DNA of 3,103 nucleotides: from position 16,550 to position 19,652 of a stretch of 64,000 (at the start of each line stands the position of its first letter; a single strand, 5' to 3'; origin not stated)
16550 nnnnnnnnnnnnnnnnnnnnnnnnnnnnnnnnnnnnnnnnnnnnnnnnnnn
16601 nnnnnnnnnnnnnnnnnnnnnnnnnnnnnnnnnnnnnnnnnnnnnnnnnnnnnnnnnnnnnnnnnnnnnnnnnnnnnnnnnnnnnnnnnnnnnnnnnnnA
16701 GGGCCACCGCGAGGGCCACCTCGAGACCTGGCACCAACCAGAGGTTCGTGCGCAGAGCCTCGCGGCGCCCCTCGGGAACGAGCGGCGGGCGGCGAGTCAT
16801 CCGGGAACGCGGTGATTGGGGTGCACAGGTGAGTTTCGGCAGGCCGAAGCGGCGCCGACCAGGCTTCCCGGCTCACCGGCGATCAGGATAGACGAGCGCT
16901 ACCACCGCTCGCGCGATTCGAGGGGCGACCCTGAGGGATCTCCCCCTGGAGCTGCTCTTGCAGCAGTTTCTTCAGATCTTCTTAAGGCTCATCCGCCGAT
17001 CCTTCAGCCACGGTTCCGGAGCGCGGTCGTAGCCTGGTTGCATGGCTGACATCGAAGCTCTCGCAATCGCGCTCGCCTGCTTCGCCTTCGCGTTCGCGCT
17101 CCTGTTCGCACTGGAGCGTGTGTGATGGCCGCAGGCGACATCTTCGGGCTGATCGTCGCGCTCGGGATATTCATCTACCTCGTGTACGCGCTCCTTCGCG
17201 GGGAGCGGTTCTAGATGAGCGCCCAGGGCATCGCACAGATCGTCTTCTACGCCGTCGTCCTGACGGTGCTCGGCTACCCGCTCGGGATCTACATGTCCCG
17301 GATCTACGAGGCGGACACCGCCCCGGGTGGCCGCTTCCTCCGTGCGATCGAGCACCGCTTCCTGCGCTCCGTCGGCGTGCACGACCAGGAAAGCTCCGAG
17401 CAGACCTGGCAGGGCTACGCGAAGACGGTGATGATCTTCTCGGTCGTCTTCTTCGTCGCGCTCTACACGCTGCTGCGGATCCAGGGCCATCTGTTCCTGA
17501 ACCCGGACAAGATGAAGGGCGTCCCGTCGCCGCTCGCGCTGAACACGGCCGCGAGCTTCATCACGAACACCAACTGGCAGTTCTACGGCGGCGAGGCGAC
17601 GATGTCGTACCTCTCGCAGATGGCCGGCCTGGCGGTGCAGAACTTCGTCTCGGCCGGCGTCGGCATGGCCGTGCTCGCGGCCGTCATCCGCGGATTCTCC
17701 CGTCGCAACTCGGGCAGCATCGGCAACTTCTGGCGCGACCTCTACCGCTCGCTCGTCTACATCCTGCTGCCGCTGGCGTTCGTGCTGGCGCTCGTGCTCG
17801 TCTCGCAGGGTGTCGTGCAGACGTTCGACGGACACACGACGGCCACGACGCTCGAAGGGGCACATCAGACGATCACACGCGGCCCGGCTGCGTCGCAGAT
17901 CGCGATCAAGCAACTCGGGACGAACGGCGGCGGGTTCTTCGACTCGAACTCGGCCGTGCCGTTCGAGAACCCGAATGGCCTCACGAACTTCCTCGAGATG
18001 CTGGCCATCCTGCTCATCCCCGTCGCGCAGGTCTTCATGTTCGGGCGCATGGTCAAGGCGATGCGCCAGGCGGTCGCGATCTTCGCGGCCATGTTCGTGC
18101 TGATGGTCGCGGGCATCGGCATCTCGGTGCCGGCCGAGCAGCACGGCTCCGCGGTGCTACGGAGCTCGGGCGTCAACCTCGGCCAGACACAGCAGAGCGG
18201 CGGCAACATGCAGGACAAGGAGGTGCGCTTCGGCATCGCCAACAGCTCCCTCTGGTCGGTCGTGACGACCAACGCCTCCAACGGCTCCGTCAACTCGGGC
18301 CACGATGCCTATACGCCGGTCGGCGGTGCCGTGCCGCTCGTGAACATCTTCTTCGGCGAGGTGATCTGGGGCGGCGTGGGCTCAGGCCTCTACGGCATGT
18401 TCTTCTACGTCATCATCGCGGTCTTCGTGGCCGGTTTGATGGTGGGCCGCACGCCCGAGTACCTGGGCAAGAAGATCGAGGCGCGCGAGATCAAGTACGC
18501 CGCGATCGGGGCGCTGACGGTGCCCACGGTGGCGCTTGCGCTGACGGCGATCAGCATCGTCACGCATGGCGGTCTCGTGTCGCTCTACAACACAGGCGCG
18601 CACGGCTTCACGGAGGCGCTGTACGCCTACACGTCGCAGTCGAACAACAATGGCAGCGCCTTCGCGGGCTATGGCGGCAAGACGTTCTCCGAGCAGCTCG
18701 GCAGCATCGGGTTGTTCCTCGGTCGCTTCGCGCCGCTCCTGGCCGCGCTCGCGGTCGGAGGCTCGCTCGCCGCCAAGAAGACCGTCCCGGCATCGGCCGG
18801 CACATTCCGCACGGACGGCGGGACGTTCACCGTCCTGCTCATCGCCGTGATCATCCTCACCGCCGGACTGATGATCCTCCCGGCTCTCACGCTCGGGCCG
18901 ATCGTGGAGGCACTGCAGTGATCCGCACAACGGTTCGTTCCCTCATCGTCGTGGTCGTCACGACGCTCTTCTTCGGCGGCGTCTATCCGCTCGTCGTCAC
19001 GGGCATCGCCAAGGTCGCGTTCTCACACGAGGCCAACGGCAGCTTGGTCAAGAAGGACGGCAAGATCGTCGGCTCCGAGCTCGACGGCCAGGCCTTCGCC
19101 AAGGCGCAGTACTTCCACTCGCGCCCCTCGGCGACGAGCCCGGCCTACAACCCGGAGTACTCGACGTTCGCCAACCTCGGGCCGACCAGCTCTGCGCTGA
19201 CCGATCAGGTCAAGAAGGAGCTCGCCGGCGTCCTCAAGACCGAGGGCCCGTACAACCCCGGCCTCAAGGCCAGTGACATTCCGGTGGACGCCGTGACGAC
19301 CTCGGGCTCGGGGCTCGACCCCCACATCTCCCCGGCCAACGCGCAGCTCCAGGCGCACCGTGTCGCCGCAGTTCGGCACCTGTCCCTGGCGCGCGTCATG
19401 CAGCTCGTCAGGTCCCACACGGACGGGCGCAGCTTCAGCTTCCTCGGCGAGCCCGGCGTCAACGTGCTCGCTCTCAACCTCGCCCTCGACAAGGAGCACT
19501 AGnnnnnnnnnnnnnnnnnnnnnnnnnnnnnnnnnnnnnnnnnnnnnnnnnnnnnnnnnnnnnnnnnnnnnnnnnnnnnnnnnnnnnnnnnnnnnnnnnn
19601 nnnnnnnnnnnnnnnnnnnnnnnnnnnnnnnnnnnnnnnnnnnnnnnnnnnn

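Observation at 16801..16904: A ~105-nt promoter/5'-leader module shared by two unrelated membrane-protein genes (copy 1, DUF2254)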

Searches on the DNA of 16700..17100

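Call 10: search_rna_families(source=window, start=16700, end=17100, threshold=evalue, max_evalue=10, show_alignments=3)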
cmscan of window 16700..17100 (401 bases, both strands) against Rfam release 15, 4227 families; matches with E-value up to 10: 2.
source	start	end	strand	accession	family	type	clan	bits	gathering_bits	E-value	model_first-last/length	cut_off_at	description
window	17050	17100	-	RF03104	RAGATH-36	Gene; sRNA;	-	13.1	70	2.8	61-128/128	5'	RAGATH-36 RNA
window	16905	16938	+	RF03129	L31-Corynebacteriaceae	Cis-reg; leader;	CL00118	12.7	36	8.1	1-64/64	no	L31-Corynebacteriaceae ribosomal protein leader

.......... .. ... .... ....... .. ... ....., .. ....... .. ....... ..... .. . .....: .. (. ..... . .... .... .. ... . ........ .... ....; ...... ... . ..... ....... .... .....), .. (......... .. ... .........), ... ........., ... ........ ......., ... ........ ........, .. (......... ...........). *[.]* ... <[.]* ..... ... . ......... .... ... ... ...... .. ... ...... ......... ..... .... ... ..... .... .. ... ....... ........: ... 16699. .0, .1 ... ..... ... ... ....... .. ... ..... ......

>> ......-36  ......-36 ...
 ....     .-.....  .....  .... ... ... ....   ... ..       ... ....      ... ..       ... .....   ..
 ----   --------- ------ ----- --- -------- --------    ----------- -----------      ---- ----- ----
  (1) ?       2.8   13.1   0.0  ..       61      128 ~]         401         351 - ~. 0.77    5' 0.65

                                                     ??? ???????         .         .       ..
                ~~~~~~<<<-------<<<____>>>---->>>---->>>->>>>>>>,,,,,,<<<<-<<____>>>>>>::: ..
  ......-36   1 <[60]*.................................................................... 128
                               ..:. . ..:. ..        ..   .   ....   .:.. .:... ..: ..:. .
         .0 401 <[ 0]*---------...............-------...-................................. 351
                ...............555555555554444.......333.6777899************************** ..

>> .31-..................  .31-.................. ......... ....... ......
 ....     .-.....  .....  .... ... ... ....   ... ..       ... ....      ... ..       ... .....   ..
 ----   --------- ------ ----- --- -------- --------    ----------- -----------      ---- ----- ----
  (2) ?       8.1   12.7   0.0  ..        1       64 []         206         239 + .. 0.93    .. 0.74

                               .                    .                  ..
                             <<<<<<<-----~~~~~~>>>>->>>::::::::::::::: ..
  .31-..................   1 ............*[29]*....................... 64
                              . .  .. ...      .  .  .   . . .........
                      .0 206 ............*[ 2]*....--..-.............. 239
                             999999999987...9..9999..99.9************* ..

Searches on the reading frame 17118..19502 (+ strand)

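Call 12: search_protein_families(library=pfam, proteins=[window:17118-19502:+], max_evalue=0.001)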
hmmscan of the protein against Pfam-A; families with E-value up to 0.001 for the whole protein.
window:17118-19502:+ (794 aa): 1 family
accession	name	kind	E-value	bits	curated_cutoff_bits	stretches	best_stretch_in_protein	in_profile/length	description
PF02669.20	KdpC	-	1.2e-65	221.1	24.1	1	607-792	3-182/182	K+-transporting ATPase, c chain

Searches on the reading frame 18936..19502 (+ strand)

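Call 78: search_protein_families(library=pfam, proteins=[window:18936-19502:+], max_evalue=0.001)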
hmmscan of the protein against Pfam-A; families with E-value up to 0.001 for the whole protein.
window:18936-19502:+ (188 aa): 1 family
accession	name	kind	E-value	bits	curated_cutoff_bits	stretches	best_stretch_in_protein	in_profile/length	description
PF02669.20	KdpC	-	6.3e-67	225.3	24.1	1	2-186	4-182/182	K+-transporting ATPase, c chain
